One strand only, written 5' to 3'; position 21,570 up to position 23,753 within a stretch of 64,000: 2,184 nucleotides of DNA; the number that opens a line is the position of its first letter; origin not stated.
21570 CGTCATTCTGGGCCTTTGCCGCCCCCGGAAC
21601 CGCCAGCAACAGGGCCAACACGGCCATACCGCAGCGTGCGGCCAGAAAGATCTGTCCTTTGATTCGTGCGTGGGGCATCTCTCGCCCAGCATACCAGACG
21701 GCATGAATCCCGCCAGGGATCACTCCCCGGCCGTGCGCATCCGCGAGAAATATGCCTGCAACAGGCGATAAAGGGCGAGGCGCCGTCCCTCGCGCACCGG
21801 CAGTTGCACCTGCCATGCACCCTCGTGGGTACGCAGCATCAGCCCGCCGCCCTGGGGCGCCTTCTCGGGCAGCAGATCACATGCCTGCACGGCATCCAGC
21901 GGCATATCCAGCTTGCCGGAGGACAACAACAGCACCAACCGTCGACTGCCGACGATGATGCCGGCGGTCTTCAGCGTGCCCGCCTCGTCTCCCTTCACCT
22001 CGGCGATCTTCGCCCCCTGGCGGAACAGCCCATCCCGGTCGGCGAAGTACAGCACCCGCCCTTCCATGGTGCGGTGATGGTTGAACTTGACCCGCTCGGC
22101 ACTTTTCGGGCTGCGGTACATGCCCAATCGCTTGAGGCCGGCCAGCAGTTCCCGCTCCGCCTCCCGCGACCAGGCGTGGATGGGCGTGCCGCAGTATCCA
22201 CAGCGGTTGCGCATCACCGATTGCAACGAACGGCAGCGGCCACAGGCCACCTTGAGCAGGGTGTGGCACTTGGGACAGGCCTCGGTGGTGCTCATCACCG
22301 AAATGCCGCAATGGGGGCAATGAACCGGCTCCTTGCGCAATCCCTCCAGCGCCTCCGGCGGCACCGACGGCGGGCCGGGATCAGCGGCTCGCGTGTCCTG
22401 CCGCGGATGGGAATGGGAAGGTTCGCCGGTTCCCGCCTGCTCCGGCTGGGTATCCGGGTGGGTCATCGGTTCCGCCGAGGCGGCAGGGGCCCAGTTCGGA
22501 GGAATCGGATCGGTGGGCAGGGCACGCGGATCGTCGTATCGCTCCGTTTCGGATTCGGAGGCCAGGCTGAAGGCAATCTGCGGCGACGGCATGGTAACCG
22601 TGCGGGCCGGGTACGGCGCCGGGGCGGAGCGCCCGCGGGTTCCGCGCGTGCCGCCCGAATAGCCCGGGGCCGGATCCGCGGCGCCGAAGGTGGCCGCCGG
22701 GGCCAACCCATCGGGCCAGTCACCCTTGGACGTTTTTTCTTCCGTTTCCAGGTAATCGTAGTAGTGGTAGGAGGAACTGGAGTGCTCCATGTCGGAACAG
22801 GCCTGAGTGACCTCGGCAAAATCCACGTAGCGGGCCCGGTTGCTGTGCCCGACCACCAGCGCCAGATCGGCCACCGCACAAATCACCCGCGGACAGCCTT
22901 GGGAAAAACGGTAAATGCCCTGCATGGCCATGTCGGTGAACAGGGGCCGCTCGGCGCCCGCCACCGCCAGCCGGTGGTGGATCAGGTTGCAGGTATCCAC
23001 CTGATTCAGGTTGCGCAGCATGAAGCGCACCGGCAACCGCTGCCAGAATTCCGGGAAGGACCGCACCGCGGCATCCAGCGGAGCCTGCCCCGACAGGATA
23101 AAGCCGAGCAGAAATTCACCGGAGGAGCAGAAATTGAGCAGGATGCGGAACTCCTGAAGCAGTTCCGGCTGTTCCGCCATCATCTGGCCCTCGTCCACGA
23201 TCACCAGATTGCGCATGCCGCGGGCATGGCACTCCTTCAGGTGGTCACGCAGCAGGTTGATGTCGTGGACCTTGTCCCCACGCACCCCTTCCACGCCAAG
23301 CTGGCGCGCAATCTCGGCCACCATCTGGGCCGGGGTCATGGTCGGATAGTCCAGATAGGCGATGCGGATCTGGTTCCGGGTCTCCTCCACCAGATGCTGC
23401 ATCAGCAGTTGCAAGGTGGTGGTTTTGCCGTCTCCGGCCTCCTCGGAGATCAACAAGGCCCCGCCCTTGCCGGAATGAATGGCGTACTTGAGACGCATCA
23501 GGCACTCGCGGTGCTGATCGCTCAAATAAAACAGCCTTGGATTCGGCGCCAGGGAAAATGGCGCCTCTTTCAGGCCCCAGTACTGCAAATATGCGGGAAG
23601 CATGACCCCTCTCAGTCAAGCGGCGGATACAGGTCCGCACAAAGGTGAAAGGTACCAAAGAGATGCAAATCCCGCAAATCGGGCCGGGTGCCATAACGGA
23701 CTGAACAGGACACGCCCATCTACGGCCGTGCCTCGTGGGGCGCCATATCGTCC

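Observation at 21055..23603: Cytoplasmic ExeA/GspA-like AAA+ ATPase fused to a double zinc ribbon, followed by a signal-anchored partner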

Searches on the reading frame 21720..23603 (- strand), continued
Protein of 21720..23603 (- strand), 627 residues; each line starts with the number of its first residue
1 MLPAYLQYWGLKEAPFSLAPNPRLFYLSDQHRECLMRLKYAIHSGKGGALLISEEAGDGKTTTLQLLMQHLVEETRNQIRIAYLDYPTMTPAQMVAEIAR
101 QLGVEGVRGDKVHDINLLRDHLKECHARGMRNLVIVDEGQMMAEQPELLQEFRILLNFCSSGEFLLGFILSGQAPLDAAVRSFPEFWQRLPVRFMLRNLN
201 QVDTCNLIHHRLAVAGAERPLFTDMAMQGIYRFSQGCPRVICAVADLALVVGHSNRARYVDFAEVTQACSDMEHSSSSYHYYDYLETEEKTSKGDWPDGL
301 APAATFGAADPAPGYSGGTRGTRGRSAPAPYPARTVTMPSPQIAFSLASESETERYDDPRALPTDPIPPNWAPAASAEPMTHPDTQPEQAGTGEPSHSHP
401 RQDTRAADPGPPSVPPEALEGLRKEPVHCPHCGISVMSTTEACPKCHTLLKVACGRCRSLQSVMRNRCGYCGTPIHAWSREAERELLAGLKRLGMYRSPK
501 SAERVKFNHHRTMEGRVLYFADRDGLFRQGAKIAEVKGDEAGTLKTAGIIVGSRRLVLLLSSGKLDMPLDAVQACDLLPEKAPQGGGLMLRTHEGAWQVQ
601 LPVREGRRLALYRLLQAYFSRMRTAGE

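Call 90: search_protein_families(library=pfam, proteins=[L027:40-933:+, L027:983-2005:-, L027:2112-2984:+, L027:10313-11713:+, L077:11386-12519:+, L077:9575-11290:+, L075:7056-7940:+, L075:7985-9022:+, L063:5482-5976:+, L018:7779-8267:+], max_evalue=0.001)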
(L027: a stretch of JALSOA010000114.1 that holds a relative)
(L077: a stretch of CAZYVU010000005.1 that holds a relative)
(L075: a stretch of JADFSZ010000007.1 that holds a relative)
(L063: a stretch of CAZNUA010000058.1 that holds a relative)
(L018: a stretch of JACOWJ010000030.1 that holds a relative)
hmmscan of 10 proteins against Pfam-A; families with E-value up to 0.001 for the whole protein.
L027:40-933:+ (297 aa): 1 family
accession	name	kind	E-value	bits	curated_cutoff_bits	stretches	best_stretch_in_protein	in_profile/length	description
PF00118.29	Cpn60_TCP1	-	1.6e-37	129.8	34.3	1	2-276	255-488/490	TCP-1/cpn60 chaperonin family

L027:983-2005:- (340 aa): 2 families
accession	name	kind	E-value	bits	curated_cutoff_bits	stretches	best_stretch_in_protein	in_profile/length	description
PF04055.27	Radical_SAM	-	3.3e-21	76.6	29.5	1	81-232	2-158/166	Radical SAM superfamily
PF13353.11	Fer4_12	-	9.6e-05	23.1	22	1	82-173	11-100/137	4Fe-4S single cluster domain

L027:2112-2984:+ (290 aa): 2 families
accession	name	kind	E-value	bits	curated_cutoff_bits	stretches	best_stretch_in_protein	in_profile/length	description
PF00483.29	NTP_transferase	-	2.7e-35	122.6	21.2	1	26-283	6-241/245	Nucleotidyl transferase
PF01713.27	Smr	-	6.5e-05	23.5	25.7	0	56-79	18-42/77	Smr domain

L027:10313-11713:+ (466 aa): 1 family
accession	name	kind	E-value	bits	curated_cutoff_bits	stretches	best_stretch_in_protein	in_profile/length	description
PF01612.26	DNA_pol_A_exo1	-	1.4e-27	97.1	23.6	1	10-171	3-166/173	3'-5' exonuclease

L077:11386-12519:+ (377 aa): 4 families
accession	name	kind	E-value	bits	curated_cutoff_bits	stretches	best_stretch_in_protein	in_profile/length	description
PF13458.12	Peripla_BP_6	-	8.2e-69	233.3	31.7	1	27-368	1-342/343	Periplasmic binding protein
PF01094.35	ANF_receptor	-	1.2e-30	107.2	25.4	1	48-362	3-348/353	Receptor family ligand binding region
PF13433.12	Peripla_BP_5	-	1.8e-18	67.2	27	2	154-368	124-340/363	Periplasmic binding protein domain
PF13407.12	Peripla_BP_4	-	1.3e-05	25.3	35.1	1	42-244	11-206/258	Periplasmic binding protein domain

L077:9575-11290:+ (571 aa): 2 families
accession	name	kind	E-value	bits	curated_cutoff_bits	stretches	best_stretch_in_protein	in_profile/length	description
PF00437.27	T2SSE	-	2.5e-136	454.6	24.9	1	180-567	3-370/370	Type II/IV secretion system protein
PF05157.20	MshEN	-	1e-21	77.1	23.1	1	57-143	1-88/90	MshEN domain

L075:7056-7940:+ (294 aa): 0 families

L075:7985-9022:+ (345 aa): 5 families
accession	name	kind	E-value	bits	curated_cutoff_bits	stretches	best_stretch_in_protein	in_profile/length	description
PF06723.19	MreB_Mbl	-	5.1e-151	502.5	27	1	11-336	2-325/327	MreB/Mbl protein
PF14450.12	FtsA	-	1.2e-12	48.7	31.8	1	160-316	2-111/127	Cell division protein FtsA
PF00012.26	HSP70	-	1.8e-12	46.7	20.6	1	107-204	136-239/599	Hsp70 protein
PF00022.25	Actin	-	4.5e-12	45.7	27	1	35-202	30-190/410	Actin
PF11104.14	PilM_2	-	1.1e-05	25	27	0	288-322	278-311/340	Type IV pilus assembly protein PilM;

L063:5482-5976:+ (164 aa): 2 families
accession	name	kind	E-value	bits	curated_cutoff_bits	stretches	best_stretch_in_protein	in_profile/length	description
PF00692.24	dUTPase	-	1.1e-33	116.2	22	1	32-163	3-129/129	dUTPase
PF22769.1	DCD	-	2.4e-12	47.6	27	1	52-136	68-151/153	dCTP deaminase-like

L018:7779-8267:+ (162 aa): 14 families
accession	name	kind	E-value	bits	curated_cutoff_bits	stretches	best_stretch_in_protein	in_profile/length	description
PF12837.12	Fer4_6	-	1.8e-17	62.8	25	2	83-104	2-23/24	4Fe-4S binding domain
PF12838.12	Fer4_7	-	9.2e-16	58.5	27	1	57-103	2-51/52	4Fe-4S dicluster domain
PF13247.11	Fer4_11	-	3.2e-15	56.6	26.2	1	51-137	4-98/100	4Fe-4S dicluster domain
PF13237.11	Fer4_10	-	8.8e-15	54.8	25.5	1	56-101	8-53/53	4Fe-4S dicluster domain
PF00037.32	Fer4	-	3.6e-13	49.2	21.1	2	84-103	2-21/24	4Fe-4S binding domain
PF12797.12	Fer4_2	-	2.5e-12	46.3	24.5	2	11-26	5-20/22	4Fe-4S binding domain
PF13187.11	Fer4_9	-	1.4e-10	41.4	27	2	56-102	1-49/52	4Fe-4S dicluster domain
PF12800.12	Fer4_4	-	8e-09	35.5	24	1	88-103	2-17/17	4Fe-4S binding domain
PF25160.1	LdpA_Fe-S-bd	-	1.4e-07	31.6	27.6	1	59-105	4-43/49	LdpA Fe-S cluster-binding domain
PF13484.11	Fer4_16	-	9.2e-07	30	30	0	87-102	50-65/66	4Fe-4S double cluster binding domain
PF14697.11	Fer4_21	-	2.9e-06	27.7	35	1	56-102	7-53/59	4Fe-4S dicluster domain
PF12798.12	Fer4_3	-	2e-05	25.5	27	0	90-103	1-14/15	4Fe-4S binding domain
PF13534.11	Fer4_17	-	4.5e-05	24.3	22.2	0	89-102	1-14/61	4Fe-4S dicluster domain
PF13183.11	Fer4_8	-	0.00041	21.3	27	0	88-104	3-19/68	4Fe-4S dicluster domain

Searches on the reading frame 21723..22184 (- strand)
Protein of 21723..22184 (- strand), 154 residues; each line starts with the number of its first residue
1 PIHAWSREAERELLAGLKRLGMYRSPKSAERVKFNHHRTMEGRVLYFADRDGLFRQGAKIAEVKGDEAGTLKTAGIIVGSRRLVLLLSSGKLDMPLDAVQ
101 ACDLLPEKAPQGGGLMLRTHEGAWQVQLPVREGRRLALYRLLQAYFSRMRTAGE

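Call 80: search_protein_representatives(alignment_id=A4)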
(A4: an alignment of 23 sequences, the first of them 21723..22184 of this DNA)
Query: 23 sequences, 155 profile positions. Proteins with E-value up to 0.001 (for the whole library): 41; up to 1e-10: 25; up to 1e-30: 11. The best 41 are listed.
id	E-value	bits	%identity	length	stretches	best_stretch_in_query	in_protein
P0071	3.6e-46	172.8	-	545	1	1-155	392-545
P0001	2.4e-42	160.4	-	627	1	1-154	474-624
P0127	1.4e-41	157.9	-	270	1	1-151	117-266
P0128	3.7e-39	150.0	-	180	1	1-155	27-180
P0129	1.3e-36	141.8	-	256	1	9-155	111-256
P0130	2.5e-36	140.8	-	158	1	1-155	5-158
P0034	5.2e-36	139.8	-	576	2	3-152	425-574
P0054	1.0e-34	135.6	-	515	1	1-155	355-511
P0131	3.9e-34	133.7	-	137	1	19-155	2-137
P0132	4.0e-34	133.7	-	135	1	23-155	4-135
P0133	2.5e-32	127.8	-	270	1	1-154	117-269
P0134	1.1e-26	109.5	-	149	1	1-110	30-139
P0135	3.7e-22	94.8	-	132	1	17-117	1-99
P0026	7.8e-22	93.8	-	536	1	10-151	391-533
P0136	9.3e-22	93.5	-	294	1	2-154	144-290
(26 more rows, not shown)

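Call 83: search_solved_structures(query=A4, max_evalue=1)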
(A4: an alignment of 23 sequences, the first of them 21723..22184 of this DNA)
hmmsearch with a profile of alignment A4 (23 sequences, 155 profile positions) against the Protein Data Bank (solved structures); distinct sequences matched with E-value up to 1: 0.

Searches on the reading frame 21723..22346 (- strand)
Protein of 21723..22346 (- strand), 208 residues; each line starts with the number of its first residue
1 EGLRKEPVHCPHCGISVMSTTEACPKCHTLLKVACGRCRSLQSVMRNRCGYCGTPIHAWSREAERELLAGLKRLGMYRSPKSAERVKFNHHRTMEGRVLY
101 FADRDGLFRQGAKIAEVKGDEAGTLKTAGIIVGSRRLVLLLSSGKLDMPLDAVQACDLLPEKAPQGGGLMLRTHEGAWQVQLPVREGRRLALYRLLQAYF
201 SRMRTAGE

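Call 19: search_protein_families(library=pfam, alignment_id=A2, max_evalue=1)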
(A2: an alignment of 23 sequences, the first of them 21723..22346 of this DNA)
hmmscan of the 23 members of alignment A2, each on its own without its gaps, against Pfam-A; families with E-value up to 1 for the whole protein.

A. member 1, window:21723-22346:- (208 aa): 6 families
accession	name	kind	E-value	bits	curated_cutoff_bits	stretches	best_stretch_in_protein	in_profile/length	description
PF12773.13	DZR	-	7.6e-06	26.4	27.3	1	10-53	1-45/45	Double zinc ribbon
PF18912.6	DZR_2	-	0.017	15.4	27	0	7-45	7-46/56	Double zinc ribbon domain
PF13240.11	Zn_Ribbon_1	-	0.035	14.4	25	1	9-29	1-21/23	zinc-ribbon domain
PF07191.17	Zn_ribbon_6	-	0.038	14.4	25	1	5-37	14-47/67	Double zinc ribbon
PF10276.14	zf-CHCC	-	0.067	13.7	27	0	47-54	28-35/37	Zinc-finger domain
PF04606.18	Ogr_Delta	-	0.49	10.8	26.3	0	48-63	1-16/47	Ogr/Delta-like zinc finger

B. families by the number of members that match (of 23 scanned): 71 families (the first 25 are shown)
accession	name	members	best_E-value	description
PF12773.13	DZR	23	9.1e-11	Double zinc ribbon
PF18912.6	DZR_2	20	1.2e-05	Double zinc ribbon domain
PF13240.11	Zn_Ribbon_1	19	2e-08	zinc-ribbon domain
PF13248.11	Zn_ribbon_3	18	2.8e-07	zinc-ribbon domain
PF24463.1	DUF7577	10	1.9e-06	Domain of unknown function (DUF7577)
PF17032.10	Zn_ribbon_15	10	0.002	zinc-ribbon family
PF00641.23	Zn_ribbon_RanBP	7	4.2e-05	Zn-finger in Ran binding protein and others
PF10083.14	DUF2321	7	0.023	Uncharacterized protein conserved in bacteria (DUF2321)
PF24460.1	DUF7575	5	3e-05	Domain of unknown function (DUF7575)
PF10571.15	UPF0547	5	0.018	Uncharacterised protein family UPF0547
PF22289.1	DmmA-like_C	3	0.0013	Dimethylamine monooxygenase subunit DmmA-like, C-terminal domain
PF07191.17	Zn_ribbon_6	3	0.0065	Double zinc ribbon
PF04438.22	zf-HIT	3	0.059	HIT zinc finger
PF21349.2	RUBY_RBDX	2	0.0053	Rubrerythrin, rubredoxin-like domain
PF12172.15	zf-ChsH2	2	0.015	ChsH2, rubredoxin-like zinc ribbon domain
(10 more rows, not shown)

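Call 25: predict_structure(alignment_id=A2)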
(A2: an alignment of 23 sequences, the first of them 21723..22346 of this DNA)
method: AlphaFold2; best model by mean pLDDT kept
length: 208 residues; sequences in the alignment: 23
mean_pLDDT: 90.9   pTM: 0.77
mean pLDDT of the five models: 90.9, 89.7, 89.7, 88.6, 87.8
residues with pLDDT >= 90: 145; 70-90: 56; 50-70: 6; < 50: 1
segments of 3 or more residues with pLDDT < 50: none
pLDDT, mean of each block of 10 residues (from residue 1): 76 93 88 87 89 86 94 95 91 90 89 95 94 96 95 95 91 96 93 97 77
secondary structure, 60 per line:
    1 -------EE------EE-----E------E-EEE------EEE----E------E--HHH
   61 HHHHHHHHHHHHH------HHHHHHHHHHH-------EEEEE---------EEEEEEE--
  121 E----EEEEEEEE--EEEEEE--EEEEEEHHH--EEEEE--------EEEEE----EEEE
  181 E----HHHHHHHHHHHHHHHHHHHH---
elements in order: E32-34 E41-43 H58-73 H80-90 E98-102 E112-118 E126-133 E136-141 E144-149 E155-159 E168-172 E177-181 H186-205

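Call 28: fold_search(model_id=the predicted structure, library=pdb)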
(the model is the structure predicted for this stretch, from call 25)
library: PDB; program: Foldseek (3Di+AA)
matches with E <= 10: 991; with E <= 0.001: 3
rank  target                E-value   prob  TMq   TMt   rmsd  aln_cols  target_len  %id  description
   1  6tvn_A                5.8e-04  1.00  0.37  0.46   4.6       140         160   10  Crystal Structure of 5-bromoindoline-2,3-dione covalently bound to the PH domain of Bruton's tyrosine kinase (released 2020-11-25)
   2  6yyg_A                7.8e-04  1.00  0.35  0.44   6.0       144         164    8  Crystal Structure of 5-(trifluoromethoxy)indoline-2,3-dione covalently bound to the PH domain of Bruton's tyrosine kin (released 2021-05-12)
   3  4tyz_A                8.7e-04  1.00  0.32  0.54   3.6        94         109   13  Crystal structure of the C-terminal domain of an unknown protein from Leishmania infantum (released 2014-08-06)
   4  7pwd_A                1.1e-03  0.99  0.31  0.13  14.0       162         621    9  Structure of an inhibited GRK2-G-beta and G-gamma complex (released 2021-10-20)
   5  7k7z_A                1.2e-03  1.00  0.37  0.14   5.8       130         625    8  Structure of a hit for G Protein Coupled Receptor Kinase 2 (GRK2) Inhibitor for the Potential Treatment of Heart Failu (released 2020-10-28)
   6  2z0p_A                1.2e-03  1.00  0.33  0.41   6.4       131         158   12  Crystal structure of PH domain of Bruton's tyrosine kinase (released 2008-05-13)
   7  2z0p_D                1.3e-03  1.00  0.35  0.43   4.7       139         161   12  Crystal structure of PH domain of Bruton's tyrosine kinase (released 2008-05-13)
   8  5yqr                  1.4e-03  1.00  0.37  0.30   4.1       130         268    9  Crystal structure of the PH-like domain of Lam6 (released 2018-01-31)
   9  5ukl_A                1.5e-03  1.00  0.37  0.14   5.9       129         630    8  Human GRK2 in complex with Gbetagamma subunits and CCG222886 (14bd) (released 2017-04-05)
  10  2bcj_A                1.5e-03  1.00  0.39  0.15  11.8       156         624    8  Crystal Structure of G Protein-Coupled Receptor Kinase 2 in Complex with Galpha-q and Gbetagamma Subunits (released 2005-12-20)
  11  4kha_A                1.5e-03  1.00  0.30  0.19  10.0       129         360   12  Structural basis of histone H2A-H2B recognition by the essential chaperone FACT (released 2013-05-29)
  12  6yyg_C                1.8e-03  1.00  0.34  0.44   4.0       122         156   11  Crystal Structure of 5-(trifluoromethoxy)indoline-2,3-dione covalently bound to the PH domain of Bruton's tyrosine kin (released 2021-05-12)
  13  5he0_A                1.8e-03  0.99  0.32  0.13  13.7       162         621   12  Bovine GRK2 in complex with Gbetagamma subunits and CCG215022 (released 2016-05-11)
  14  2da0_MODEL_1_A        1.9e-03  1.00  0.32  0.53   4.3        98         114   15  Solution structure of the PH domain of PIP2-dependent ARF1 GTPase-activating protein from human (released 2006-06-13)
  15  2z0p_B                1.9e-03  1.00  0.35  0.43   4.6       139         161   12  Crystal structure of PH domain of Bruton's tyrosine kinase (released 2008-05-13)
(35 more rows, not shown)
